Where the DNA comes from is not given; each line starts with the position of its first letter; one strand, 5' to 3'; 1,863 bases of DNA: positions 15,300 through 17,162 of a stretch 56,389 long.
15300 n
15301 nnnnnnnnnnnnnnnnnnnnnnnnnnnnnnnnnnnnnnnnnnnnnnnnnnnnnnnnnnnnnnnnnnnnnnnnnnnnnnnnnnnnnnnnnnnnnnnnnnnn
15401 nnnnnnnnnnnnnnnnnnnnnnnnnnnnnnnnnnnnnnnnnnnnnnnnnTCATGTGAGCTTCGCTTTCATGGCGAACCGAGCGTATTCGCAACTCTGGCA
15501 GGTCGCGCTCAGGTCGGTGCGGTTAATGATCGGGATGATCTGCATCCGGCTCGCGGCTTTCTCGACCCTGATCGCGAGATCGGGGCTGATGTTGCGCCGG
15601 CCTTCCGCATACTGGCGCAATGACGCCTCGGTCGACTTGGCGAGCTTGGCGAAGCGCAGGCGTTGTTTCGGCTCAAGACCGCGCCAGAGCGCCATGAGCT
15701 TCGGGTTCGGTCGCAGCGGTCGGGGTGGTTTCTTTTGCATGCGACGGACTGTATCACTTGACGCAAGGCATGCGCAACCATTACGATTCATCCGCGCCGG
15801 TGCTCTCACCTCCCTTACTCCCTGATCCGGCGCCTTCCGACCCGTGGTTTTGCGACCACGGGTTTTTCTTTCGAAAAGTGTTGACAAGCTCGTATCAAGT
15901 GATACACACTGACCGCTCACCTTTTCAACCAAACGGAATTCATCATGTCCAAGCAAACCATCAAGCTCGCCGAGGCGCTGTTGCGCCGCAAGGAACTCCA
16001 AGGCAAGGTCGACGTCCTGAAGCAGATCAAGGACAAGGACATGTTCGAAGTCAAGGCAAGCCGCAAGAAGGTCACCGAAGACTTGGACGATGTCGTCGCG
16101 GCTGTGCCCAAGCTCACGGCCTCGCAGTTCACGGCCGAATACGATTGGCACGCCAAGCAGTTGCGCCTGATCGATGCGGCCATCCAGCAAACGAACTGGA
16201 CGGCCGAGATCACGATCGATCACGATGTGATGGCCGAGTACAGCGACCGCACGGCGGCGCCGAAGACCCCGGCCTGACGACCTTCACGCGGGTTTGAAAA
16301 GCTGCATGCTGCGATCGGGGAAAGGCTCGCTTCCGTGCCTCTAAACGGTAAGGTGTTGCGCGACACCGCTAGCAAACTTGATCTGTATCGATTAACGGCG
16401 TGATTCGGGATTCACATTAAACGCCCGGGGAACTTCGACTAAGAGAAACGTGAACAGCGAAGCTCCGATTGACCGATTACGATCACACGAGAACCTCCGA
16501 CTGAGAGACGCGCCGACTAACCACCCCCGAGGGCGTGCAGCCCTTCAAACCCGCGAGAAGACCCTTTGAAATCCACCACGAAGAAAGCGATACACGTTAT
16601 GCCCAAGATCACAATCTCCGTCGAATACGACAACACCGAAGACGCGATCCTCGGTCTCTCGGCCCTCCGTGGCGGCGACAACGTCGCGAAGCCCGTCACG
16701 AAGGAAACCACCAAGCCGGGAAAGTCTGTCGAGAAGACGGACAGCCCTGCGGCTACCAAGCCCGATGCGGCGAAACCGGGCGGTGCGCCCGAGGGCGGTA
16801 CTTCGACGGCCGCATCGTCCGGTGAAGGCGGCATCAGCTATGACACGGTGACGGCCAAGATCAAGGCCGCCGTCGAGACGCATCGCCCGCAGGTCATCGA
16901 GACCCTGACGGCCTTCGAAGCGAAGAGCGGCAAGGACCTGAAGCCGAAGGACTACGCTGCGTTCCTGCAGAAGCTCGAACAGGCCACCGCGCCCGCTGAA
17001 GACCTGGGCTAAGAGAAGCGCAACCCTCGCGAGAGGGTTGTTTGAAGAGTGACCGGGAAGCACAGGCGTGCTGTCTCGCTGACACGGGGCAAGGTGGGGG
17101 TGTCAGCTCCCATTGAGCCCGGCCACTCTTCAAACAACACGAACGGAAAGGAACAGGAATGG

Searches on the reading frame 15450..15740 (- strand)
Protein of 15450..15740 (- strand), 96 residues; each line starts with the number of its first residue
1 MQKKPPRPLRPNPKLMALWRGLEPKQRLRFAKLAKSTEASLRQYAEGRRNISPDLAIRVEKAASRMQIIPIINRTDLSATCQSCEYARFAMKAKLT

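Call 11: search_protein_families(library=pfam, proteins=[window:15450-15740:-], max_evalue=0.01)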
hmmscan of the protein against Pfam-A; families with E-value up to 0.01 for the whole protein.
window:15450-15740:- (96 aa): 0 families

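Call 21: find_related_loci(query=window:15450-15740:-, collection=viral_contigs, flank=6000)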
Query window:15450-15740:- (96 aa) in viral_contigs; peptide patterns used: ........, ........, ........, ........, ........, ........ (x = any residue, [..] = any of these).
16 stretches matched a pattern, but none encodes a relative of the query by tblastn (E <= 1e-3).

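Call 25: search_protein_families(library=phrogs, proteins=[window:15450-15740:-], max_evalue=0.01)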
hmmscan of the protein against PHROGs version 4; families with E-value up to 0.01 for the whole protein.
window:15450-15740:- (96 aa): 0 families

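Call 26: find_homologous_proteins(query=window:15450-15740:-, max_evalue=0.001)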
Query window:15450-15740:- (96 aa): 6 proteins with E <= 0.001 among 7 candidates.
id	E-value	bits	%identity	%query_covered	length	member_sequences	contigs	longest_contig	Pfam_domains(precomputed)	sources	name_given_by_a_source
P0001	3.7e-44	166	100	84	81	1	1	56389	-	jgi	jgi:DNA-binding transcriptional regulator YdaS (Cro superfamily)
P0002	4.3e-42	160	82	94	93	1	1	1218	-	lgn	-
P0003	7.0e-40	152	74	100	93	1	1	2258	-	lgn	-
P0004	3.3e-25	106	60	90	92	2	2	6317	-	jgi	jgi:hypothetical protein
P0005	5.6e-25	105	56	91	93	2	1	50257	-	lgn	-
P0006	2.0e-21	94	61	88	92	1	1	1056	-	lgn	-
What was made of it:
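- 15450..15740 (-): Gene for the 96-aa Cro/YdaS-type HTH protein, the proposed operator-binding repressor. Recognition helix about residues 38-45 (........). Invariant C-terminal C81-x2-C84. JGI names its 81-aa version a YdaS/Cro-superfamily regulator (call 26).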

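Call 27: find_encoding_contigs(protein=P0005, flank=10000, max_places=3)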
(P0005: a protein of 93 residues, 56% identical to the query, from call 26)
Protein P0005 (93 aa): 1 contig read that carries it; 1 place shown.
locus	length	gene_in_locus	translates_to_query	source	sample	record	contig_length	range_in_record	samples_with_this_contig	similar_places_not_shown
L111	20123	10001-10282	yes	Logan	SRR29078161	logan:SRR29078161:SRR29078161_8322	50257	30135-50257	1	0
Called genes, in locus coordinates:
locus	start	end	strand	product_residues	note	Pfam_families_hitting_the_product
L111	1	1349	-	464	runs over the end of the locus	PF00270:DEAD, PF00176:SNF2-rel_dom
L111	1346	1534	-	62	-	-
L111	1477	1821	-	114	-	-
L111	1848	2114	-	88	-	-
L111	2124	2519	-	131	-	PF05551:zf-His_Me_endon, PF13392:HNH_3 (weak)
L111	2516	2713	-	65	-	-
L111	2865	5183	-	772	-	-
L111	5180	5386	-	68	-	-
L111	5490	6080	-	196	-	-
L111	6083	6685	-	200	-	PF10991:Enc34_ssDNA-bd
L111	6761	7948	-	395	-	PF10926:DUF2800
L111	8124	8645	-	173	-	PF07463:NUMOD4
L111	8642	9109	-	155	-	-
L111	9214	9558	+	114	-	-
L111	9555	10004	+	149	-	-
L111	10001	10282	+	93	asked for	-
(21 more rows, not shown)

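Call 28: find_encoding_contigs(protein=P0004, flank=10000, max_places=3)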
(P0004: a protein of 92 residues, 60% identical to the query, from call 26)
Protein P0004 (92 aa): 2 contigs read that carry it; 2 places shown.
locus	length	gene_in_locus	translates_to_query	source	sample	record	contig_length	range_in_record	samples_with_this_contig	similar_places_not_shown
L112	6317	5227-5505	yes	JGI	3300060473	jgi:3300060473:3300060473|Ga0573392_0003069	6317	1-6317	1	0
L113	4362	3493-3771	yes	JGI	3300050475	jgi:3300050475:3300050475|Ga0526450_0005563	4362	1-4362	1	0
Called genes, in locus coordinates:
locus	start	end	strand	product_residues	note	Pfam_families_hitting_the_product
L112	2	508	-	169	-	?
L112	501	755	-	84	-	-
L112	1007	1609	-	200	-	PF10991:Enc34_ssDNA-bd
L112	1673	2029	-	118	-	-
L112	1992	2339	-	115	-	-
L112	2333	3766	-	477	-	PF10926:DUF2800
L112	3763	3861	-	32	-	-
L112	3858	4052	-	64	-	-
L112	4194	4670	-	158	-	-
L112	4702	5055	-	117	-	-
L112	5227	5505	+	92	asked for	-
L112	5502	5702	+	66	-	-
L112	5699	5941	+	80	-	-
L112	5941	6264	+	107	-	-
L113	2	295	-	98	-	?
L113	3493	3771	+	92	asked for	-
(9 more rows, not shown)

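Call 29: find_encoding_contigs(protein=P0003, flank=10000, max_places=3)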
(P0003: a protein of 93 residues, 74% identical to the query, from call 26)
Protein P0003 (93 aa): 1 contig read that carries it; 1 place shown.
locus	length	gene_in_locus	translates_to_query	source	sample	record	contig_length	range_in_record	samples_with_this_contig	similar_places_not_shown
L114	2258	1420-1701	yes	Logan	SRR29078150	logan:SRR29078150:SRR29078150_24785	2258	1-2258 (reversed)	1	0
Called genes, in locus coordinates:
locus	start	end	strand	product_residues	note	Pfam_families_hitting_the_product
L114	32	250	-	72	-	-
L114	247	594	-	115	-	-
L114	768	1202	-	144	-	-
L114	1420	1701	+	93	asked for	-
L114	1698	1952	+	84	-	-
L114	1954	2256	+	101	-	?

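Call 36: find_related_loci(query=A2, collection=viral_contigs, flank=8000)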
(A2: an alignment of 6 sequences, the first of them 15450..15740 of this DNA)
Query A2 (96 aa) in viral_contigs; peptide patterns used: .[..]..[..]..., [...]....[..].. (x = any residue, [..] = any of these).
22 stretches matched a pattern; 2 encode a relative of the query (tblastn E <= 1e-3); 2 distinct loci.
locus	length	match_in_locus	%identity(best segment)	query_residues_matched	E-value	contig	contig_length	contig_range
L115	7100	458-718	49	6-93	4e-25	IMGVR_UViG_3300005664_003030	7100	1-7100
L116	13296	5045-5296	47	10-94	4e-22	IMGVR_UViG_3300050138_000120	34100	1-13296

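Call 41: find_related_loci(query=A3, collection=metagenome_contigs, flank=3000)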
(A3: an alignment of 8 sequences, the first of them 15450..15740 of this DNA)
Query A3 (96 aa) in metagenome_contigs; peptide patterns used: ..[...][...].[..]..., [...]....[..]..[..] (x = any residue, [..] = any of these).
106 stretches matched a pattern; 8 encode a relative of the query (tblastn E <= 1e-3); 8 distinct loci.
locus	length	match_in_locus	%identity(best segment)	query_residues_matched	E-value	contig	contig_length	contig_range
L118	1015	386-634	63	3-88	6e-36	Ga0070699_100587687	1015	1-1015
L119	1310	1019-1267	52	1-87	3e-26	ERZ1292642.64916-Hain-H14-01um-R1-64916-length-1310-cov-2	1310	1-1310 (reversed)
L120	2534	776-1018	54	11-92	5e-26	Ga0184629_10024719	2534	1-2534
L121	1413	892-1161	48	6-94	6e-26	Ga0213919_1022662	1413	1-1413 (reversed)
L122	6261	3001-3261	49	6-93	1e-24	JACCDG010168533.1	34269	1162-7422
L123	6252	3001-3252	51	10-94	6e-24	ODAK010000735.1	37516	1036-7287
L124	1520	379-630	47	10-94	3e-22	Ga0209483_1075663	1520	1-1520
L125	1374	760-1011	48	10-94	1e-21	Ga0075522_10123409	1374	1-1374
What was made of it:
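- Tried and rejected: Searches that returned little: the single-sequence search for the Cro-like protein in viral contigs failed (call 21), while alignment-based searches worked (calls 36, 41).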

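Call 42: find_related_loci(query=A3, collection=genome_contigs, flank=5000)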
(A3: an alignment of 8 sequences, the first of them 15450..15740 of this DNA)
Query A3 (96 aa) in genome_contigs; peptide patterns used: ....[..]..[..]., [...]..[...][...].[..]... (x = any residue, [..] = any of these).
58 stretches matched a pattern, but none encodes a relative of the query by tblastn (E <= 1e-3).
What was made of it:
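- Tried and rejected: Prophage hypothesis: no relative in genome_contigs (call 42).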

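Call 45: search_dna_similar(query=window:15450-15740:-, collection=phages, mode=protein, max_evalue=0.01, max_rows=20)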
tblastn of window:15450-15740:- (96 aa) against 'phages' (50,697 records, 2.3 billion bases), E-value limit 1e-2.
No match.
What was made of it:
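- On Cro/CI-type (XRE-superfamily HTH) phage repressor-operator switch: No relative of the Cro-like protein in 185,579 species' genomes (call 42) or in isolate phages (call 45).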

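Call 49: search_solved_structures(query=A4, max_evalue=10, show_alignments=2)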
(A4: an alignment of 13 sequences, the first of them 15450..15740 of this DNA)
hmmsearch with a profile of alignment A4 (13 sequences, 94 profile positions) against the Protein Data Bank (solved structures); distinct sequences matched with E-value up to 10: 9.
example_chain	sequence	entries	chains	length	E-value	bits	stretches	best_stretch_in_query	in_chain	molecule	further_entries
3cec_A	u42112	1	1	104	0.0049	20.4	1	24-60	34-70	Putative antidote protein of plasmid maintenance system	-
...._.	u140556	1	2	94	0.091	16.4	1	16-61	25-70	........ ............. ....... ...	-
8c7k_A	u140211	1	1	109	0.14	15.7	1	17-61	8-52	Phage antirepressor protein Cro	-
8j07_d1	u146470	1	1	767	0.27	14.9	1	9-53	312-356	Cilia- and flagella-associated protein 91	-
3s84_A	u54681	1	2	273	0.71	13.5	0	21-63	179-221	Apolipoprotein A-IV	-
9i1w_Lb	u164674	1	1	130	0.76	13.4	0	18-49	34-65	60S ribosomal protein L29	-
2v71_A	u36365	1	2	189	1.6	12.4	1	14-62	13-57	NUCLEAR DISTRIBUTION PROTEIN NUDE-LIKE 1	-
9hx4_F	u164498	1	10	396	1.7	12.3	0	21-63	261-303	Apolipoprotein A-IV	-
7udj_H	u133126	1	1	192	4.4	11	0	24-78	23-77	De novo designed helical repeat protein RPB_PEW3_R4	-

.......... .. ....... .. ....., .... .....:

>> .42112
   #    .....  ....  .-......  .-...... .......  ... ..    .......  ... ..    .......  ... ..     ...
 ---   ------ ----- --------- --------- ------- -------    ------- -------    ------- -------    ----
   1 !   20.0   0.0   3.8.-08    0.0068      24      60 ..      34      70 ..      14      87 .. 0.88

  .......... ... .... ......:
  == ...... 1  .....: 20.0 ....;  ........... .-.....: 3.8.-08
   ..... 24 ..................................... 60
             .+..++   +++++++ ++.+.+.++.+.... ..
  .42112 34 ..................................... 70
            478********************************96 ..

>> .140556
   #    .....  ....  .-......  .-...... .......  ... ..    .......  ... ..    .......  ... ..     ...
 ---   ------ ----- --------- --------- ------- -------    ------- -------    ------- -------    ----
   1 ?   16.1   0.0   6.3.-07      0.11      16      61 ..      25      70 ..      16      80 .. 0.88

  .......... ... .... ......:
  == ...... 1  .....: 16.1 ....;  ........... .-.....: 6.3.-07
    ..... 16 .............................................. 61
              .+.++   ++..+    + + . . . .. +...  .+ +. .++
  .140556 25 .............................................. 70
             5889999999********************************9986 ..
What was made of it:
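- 15450..15740 (-): Weak profile hits to HigA and YdaS (call 49).
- On Cro/CI-type (XRE-superfamily HTH) phage repressor-operator switch: Profile hits to HigA (E = 0.005) and YdaS (call 49).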

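Call 57: predict_structure(alignment_id=A2)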
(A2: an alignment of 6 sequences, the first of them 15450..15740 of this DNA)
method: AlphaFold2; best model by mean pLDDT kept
length: 96 residues; sequences in the alignment: 6
mean_pLDDT: 80.1   pTM: 0.70
mean pLDDT of the five models: 80.1, 74.9, 68.4, 68.3, 68.3
residues with pLDDT >= 90: 14; 70-90: 67; 50-70: 9; < 50: 6
segments of 3 or more residues with pLDDT < 50: 1-5
pLDDT, mean of each block of 10 residues (from residue 1): 50 83 89 91 86 89 84 82 80 57
secondary structure, 60 per line:
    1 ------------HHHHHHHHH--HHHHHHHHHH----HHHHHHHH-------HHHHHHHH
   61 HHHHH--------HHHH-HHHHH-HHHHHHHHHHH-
elements in order: H13-21 H24-33 H38-45 H53-65 H74-77 H79-83 H85-95
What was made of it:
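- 15450..15740 (-): AF2 model pLDDT 80 (call 57).
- On Cro/CI-type (XRE-superfamily HTH) phage repressor-operator switch: AF2 model pLDDT 80, five or more helices (call 57).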

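Call 60: fold_search(model_id=the predicted structure, library=pdb)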
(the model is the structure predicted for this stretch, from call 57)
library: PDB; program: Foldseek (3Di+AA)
matches with E <= 10: 284; with E <= 0.001: 0
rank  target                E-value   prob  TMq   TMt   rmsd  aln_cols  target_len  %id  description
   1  8c7k_MODEL_1_A        2.0e-02  1.00  0.66  0.59   3.3        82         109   23  YdaS from E. coli O157:H7 cryptic prophage CP-933P (released 2023-01-25)
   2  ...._B                6.8e-02  1.00  0.65  0.80   2.3        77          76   23  YdaS N-terminal domain from prophage CP-933P in E. coli O157:H7 (released 2023-03-08)
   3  1lmb_3                1.9e-01  0.95  0.52  0.57   4.9        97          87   13  REFINED 1.8 ANGSTROM CRYSTAL STRUCTURE OF THE LAMBDA REPRESSOR-OPERATOR COMPLEX (released 1991-11-05)
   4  1lli_A                1.9e-01  0.94  0.52  0.55   4.9        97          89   13  THE CRYSTAL STRUCTURE OF A MUTANT PROTEIN WITH ALTERED BUT IMPROVED HYDROPHOBIC CORE PACKING (released 1994-08-31)
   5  3cec                  1.9e-01  0.77  0.43  0.44  10.3        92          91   20  Crystal structure of a putative antidote protein of plasmid maintenance system (npun_f2943) from nostoc punctiforme pcc  (released 2008-03-11)
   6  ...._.                2.3e-01  1.00  0.54  0.68   2.4        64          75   28  YdaS N-terminal domain from prophage CP-933P in E. coli O157:H7 (released 2023-03-08)
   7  3f51_D                3.2e-01  0.93  0.43  0.44   2.8        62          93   22  Crystal Structure of the clp gene regulator ClgR from Corynebacterium glutamicum (released 2008-11-18)
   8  1y7y_A                3.4e-01  0.98  0.49  0.66   2.4        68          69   19  High-resolution crystal structure of the restriction-modification controller protein C.AhdI from Aeromonas hydrophila (released 2005-02-22)
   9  3f52_A                3.4e-01  0.96  0.42  0.51   3.3        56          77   20  Crystal structure of the clp gene regulator ClgR from C. glutamicum (released 2008-11-18)
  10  3f51_A                3.6e-01  0.92  0.41  0.42   2.9        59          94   20  Crystal Structure of the clp gene regulator ClgR from Corynebacterium glutamicum (released 2008-11-18)
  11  3f52_E                3.8e-01  0.91  0.42  0.50   2.8        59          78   20  Crystal structure of the clp gene regulator ClgR from C. glutamicum (released 2008-11-18)
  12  7csy_B                3.8e-01  0.41  0.38  0.38   8.7        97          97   18  Pseudomonas aeruginosa antitoxin HigA with higBA promoter (released 2021-01-13)
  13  3f51_B                4.5e-01  0.91  0.42  0.43   2.8        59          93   20  Crystal Structure of the clp gene regulator ClgR from Corynebacterium glutamicum (released 2008-11-18)
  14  6b9s_C                4.8e-01  0.91  0.45  0.12   3.3        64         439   19  MPnS crystallized in the absence of substrate (released 2017-12-20)
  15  3kz3_A                4.8e-01  0.87  0.52  0.60   3.5        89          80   15  A structure of a lambda repressor fragment mutant (released 2010-02-23)
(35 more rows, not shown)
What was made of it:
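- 15450..15740 (-): Best PDB fold matches are YdaS of prophage CP-933P, 8c7k and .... (call 60).
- On Cro/CI-type (XRE-superfamily HTH) phage repressor-operator switch: Top PDB fold matches are YdaS, lambda cI N-terminal domain, ClgR, C.AhdI and HigA (call 60).
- On YdaS family (Pfam PF15943 / COG4197): JGI's pipeline nevertheless names it YdaS (call 26), and the fold is closest to YdaS (call 60).
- Closest known: YdaS. Same: YdaS is the best structural match (call 60).
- Fold: the AF2 model's best PDB matches are YdaS of CP-933P, probability 1.00, TM 0.65-0.80 (calls 57, 60).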

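Call 77: search_protein_families(library=ncbifam, proteins=[window:15450-15740:-], max_evalue=0.05)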
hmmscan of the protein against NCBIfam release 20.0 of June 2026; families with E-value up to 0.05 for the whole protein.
window:15450-15740:- (96 aa): 1 family
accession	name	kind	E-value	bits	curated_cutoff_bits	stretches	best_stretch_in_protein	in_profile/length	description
TIGR02607.1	antidote_HigA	equivalog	0.03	14.2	47.7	1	31-64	27-60/81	HigA family addiction module antitoxin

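Call 81: find_encoding_contigs(protein=P0002, flank=3000, max_places=2)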
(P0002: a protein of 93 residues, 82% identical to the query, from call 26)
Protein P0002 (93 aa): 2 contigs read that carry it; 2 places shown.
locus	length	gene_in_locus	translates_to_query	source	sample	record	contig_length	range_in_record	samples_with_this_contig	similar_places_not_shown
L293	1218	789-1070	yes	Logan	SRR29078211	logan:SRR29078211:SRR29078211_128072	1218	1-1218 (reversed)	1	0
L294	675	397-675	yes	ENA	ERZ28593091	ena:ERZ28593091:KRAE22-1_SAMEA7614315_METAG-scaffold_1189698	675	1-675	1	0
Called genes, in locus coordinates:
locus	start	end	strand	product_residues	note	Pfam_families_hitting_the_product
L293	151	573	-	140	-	-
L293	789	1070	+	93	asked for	-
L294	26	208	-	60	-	-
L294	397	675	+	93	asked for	?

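Call 94: search_protein_representatives(alignment_id=A2)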
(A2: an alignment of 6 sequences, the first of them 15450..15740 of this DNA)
Query: 6 sequences, 92 profile positions. Proteins with E-value up to 0.001 (for the whole library): 280; up to 1e-10: 37; up to 1e-30: 0. The best 150 are listed.
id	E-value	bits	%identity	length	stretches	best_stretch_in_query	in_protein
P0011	1.3e-30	121.8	-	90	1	3-91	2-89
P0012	1.1e-29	118.8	-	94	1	3-91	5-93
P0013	9.6e-29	115.7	-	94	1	4-88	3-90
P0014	1.7e-28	114.9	-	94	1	2-91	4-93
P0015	1.8e-28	114.9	-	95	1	1-89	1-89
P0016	3.7e-25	104.3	-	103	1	5-88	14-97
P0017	1.2e-24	102.7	-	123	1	3-88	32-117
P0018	1.9e-24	102.0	-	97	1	1-89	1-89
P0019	9.0e-24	99.8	-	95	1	2-92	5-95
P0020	1.0e-23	99.6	-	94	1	4-89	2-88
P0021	7.7e-23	96.8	-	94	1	2-87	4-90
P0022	2.2e-20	88.9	-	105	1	5-84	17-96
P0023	4.4e-20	88.0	-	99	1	11-86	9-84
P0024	6.3e-20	87.5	-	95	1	4-87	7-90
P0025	1.4e-19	86.4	-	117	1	4-87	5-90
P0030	7.4e-16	74.4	-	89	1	1-88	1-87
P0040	5.3e-12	62.1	-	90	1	11-87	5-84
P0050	2.5e-10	56.7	-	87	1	20-87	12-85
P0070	7.9e-09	51.9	-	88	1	15-86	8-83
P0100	3.3e-07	46.7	-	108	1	21-88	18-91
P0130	2.2e-06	44.1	-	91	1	22-90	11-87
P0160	1.2e-05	41.7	-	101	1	31-88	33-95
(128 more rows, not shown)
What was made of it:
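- On YdaS family (Pfam PF15943 / COG4197): It is best described as a divergent, uncurated sister group: 280 cluster representatives at E <= 1e-3 among 1.84 billion (call 94).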

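Call 95: search_protein_families(library=pfam, proteins=[P0011, P0016, P0023, P0030, P0040, P0050, P0070, P0100, P0130, P0160], max_evalue=0.01)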
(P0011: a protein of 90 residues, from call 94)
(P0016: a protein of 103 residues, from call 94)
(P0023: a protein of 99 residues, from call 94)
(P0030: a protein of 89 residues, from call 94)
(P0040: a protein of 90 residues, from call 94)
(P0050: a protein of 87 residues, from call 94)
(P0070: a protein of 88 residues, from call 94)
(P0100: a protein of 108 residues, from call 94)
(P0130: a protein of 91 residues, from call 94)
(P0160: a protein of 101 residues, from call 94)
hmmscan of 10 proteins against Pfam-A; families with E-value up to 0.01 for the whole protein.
P0011 (90 aa): 1 family
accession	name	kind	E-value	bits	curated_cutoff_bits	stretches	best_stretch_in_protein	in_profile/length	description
PF01381.28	HTH_3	-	0.008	16.6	23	0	25-58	14-47/55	Helix-turn-helix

P0016 (103 aa): 3 families
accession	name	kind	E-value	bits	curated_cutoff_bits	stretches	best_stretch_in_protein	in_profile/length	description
PF01381.28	HTH_3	-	0.0015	19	23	1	34-67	13-46/55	Helix-turn-helix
PF15943.11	YdaS_toxin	-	0.0071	16.6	30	0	34-69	12-47/65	Bacterial toxin YdaS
PF13560.12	HTH_31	-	0.0074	17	27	0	33-65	17-50/64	Helix-turn-helix domain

P0023 (99 aa): 0 families

P0030 (89 aa): 0 families

P0040 (90 aa): 0 families

P0050 (87 aa): 0 families

P0070 (88 aa): 0 families

P0100 (108 aa): 1 family
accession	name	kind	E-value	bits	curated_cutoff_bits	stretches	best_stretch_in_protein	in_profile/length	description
PF01381.28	HTH_3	-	0.0005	20.5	23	1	21-57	12-48/55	Helix-turn-helix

P0130 (91 aa): 0 families

P0160 (101 aa): 0 families
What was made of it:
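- On Cro/CI-type (XRE-superfamily HTH) phage repressor-operator switch: Family members give sub-threshold HTH_3 and YdaS_toxin hits (call 95).
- On YdaS family (Pfam PF15943 / COG4197): One family member hits YdaS_toxin at 16.6 bits against a cut-off of 30 (call 95).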

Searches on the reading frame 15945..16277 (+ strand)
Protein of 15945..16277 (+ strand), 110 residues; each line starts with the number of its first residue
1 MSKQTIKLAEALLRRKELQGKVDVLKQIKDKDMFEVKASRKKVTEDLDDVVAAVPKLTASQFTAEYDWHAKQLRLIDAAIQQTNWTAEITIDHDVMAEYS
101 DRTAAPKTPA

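Call 11: search_protein_families(library=pfam, proteins=[window:15945-16277:+], max_evalue=0.01)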
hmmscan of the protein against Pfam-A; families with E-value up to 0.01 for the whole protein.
window:15945-16277:+ (110 aa): 1 family
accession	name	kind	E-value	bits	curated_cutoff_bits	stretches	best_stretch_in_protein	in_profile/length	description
PF20935.2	DUF6847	-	5.4e-08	33.3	27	1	4-88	63-140/141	Family of unknown function (DUF6847)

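Call 25: search_protein_families(library=phrogs, proteins=[window:15945-16277:+], max_evalue=0.01)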
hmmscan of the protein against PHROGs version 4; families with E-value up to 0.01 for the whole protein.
window:15945-16277:+ (110 aa): 0 families

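Call 77: search_protein_families(library=ncbifam, proteins=[window:15945-16277:+], max_evalue=0.05)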
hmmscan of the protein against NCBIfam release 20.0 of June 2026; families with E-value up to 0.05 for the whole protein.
window:15945-16277:+ (110 aa): 1 family
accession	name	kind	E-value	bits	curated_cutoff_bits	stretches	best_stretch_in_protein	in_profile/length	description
NF038048.1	DIP1984_fam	subfamily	5.5e-08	33.1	70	1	8-88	75-148/149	DIP1984 family protein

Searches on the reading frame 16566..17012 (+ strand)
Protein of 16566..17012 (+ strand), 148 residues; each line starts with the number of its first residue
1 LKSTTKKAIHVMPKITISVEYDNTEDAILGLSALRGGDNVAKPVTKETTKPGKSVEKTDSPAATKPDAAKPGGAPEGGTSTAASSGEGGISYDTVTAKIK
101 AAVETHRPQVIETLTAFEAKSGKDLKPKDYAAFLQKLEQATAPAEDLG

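Call 11: search_protein_families(library=pfam, proteins=[window:16566-17012:+], max_evalue=0.01)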
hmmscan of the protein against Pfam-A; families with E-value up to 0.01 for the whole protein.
window:16566-17012:+ (148 aa): 0 families

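Call 25: search_protein_families(library=phrogs, proteins=[window:16566-17012:+], max_evalue=0.01)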
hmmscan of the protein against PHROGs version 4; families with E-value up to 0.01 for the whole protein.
window:16566-17012:+ (148 aa): 0 families

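Call 77: search_protein_families(library=ncbifam, proteins=[window:16566-17012:+], max_evalue=0.05)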
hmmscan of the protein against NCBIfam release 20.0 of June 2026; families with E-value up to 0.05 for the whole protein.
window:16566-17012:+ (148 aa): 0 families

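Call 78: search_solved_structures(query=window:16599-17009:+, max_evalue=10)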
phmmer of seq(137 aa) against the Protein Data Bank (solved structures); distinct sequences matched with E-value up to 10: 0.

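Call 79: find_homologous_proteins(query=window:16599-17009:+, max_evalue=0.001)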
Query seq(137 aa) (137 aa): 4 proteins with E <= 0.001 among 65 candidates.
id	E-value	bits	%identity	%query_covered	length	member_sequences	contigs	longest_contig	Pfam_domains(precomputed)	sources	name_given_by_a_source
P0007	3.5e-79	281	100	100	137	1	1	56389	-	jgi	jgi:hypothetical protein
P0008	7.9e-38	147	65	99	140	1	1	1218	-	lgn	-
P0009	7.1e-35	138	55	99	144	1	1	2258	-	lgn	-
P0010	5.7e-29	119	54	99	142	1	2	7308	-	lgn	-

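Call 80: find_encoding_contigs(protein=P0010, flank=8000, max_places=2)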
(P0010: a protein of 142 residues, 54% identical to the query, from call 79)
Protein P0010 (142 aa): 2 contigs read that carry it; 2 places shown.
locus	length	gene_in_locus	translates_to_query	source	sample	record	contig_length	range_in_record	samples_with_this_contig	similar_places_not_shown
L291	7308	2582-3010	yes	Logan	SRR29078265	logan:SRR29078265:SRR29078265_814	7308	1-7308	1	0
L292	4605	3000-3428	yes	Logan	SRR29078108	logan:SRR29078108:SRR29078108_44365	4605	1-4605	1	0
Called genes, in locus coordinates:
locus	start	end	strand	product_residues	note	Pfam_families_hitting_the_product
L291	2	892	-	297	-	?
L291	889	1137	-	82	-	-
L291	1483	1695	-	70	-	-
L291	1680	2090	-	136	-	-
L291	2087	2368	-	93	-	-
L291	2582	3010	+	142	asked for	-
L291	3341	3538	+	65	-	-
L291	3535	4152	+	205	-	PF10926:DUF2800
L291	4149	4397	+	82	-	-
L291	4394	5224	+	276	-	PF10926:DUF2800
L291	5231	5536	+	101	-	-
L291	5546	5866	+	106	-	-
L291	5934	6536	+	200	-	PF10991:Enc34_ssDNA-bd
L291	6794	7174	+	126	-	-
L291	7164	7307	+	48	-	?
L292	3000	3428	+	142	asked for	-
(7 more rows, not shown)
